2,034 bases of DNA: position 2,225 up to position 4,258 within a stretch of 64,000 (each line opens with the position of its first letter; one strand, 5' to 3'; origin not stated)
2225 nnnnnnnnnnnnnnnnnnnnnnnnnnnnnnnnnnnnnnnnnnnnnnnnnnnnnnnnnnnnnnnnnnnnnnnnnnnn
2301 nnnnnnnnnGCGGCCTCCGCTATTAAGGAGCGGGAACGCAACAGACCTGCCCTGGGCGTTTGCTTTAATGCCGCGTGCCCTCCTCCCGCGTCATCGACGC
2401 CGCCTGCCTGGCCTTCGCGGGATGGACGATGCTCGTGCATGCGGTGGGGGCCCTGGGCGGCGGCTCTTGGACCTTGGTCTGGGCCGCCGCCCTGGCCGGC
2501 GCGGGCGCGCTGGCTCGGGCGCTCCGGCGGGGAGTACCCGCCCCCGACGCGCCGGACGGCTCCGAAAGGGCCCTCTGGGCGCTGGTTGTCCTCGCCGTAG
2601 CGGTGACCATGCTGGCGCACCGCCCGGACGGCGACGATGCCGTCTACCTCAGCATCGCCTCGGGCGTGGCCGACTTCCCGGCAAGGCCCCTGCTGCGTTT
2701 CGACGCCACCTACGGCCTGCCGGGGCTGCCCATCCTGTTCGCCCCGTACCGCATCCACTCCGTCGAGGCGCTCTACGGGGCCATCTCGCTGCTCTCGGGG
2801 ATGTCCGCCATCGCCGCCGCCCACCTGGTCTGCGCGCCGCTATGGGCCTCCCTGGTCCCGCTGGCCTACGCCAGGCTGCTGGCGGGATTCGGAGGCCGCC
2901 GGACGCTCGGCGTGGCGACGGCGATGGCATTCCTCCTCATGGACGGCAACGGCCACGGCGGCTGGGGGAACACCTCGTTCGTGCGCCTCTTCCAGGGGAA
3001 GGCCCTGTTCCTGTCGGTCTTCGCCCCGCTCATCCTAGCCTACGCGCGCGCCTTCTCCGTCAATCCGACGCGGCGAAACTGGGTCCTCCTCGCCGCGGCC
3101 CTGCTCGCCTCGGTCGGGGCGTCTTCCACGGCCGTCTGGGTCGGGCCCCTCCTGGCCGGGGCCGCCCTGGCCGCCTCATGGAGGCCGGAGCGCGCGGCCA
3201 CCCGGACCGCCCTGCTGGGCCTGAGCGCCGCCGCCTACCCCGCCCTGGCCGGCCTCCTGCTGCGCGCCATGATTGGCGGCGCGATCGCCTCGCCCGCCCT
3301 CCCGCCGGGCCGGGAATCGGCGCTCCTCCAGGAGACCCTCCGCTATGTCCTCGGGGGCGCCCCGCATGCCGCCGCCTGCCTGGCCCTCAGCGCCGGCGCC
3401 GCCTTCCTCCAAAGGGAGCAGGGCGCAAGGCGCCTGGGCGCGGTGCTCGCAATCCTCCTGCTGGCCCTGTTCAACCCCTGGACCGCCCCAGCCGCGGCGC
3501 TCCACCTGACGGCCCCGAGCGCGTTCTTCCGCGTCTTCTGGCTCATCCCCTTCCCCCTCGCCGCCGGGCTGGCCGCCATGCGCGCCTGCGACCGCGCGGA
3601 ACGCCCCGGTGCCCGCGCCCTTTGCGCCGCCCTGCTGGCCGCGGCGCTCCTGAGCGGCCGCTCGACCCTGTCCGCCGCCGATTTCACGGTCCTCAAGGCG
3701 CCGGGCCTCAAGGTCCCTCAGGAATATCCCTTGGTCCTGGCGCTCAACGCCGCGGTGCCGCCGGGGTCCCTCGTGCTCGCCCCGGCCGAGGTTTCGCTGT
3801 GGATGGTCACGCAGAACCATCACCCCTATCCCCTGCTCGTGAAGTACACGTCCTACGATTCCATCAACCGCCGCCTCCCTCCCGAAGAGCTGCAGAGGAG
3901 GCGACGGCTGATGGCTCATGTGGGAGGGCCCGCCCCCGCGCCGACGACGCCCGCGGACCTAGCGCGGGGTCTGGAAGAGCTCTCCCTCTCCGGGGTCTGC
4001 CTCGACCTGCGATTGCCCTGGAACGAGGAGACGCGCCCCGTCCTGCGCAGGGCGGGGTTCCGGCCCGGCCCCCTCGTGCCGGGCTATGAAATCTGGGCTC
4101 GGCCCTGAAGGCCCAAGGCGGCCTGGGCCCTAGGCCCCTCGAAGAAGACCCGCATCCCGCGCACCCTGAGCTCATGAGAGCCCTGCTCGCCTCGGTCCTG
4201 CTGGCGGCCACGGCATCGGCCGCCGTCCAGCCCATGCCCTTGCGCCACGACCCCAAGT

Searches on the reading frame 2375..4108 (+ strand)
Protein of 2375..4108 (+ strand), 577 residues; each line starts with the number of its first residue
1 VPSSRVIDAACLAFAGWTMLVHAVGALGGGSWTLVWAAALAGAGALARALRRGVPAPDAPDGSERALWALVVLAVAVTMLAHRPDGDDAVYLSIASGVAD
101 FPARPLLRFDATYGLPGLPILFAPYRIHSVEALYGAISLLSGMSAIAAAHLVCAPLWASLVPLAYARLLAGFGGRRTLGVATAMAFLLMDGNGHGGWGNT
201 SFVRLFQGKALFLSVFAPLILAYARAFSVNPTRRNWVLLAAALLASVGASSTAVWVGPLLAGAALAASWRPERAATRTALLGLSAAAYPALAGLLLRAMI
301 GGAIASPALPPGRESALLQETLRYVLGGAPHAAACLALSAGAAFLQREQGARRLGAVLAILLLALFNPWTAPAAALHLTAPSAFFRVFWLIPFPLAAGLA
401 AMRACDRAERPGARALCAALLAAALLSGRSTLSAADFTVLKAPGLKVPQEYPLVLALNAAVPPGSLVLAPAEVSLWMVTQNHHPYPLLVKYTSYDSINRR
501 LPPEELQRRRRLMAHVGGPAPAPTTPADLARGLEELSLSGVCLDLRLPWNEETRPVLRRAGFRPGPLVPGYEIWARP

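Call 61: search_protein_families(library=pfam, proteins=[window:2375-4108:+], max_evalue=0.001)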
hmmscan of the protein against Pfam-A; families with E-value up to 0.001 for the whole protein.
window:2375-4108:+ (577 aa): 1 family
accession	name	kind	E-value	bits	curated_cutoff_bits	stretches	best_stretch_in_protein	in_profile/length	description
PF19554.4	DUF6077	-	8.6e-15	54.8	27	1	68-283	118-338/354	Family of unknown function (DUF6077)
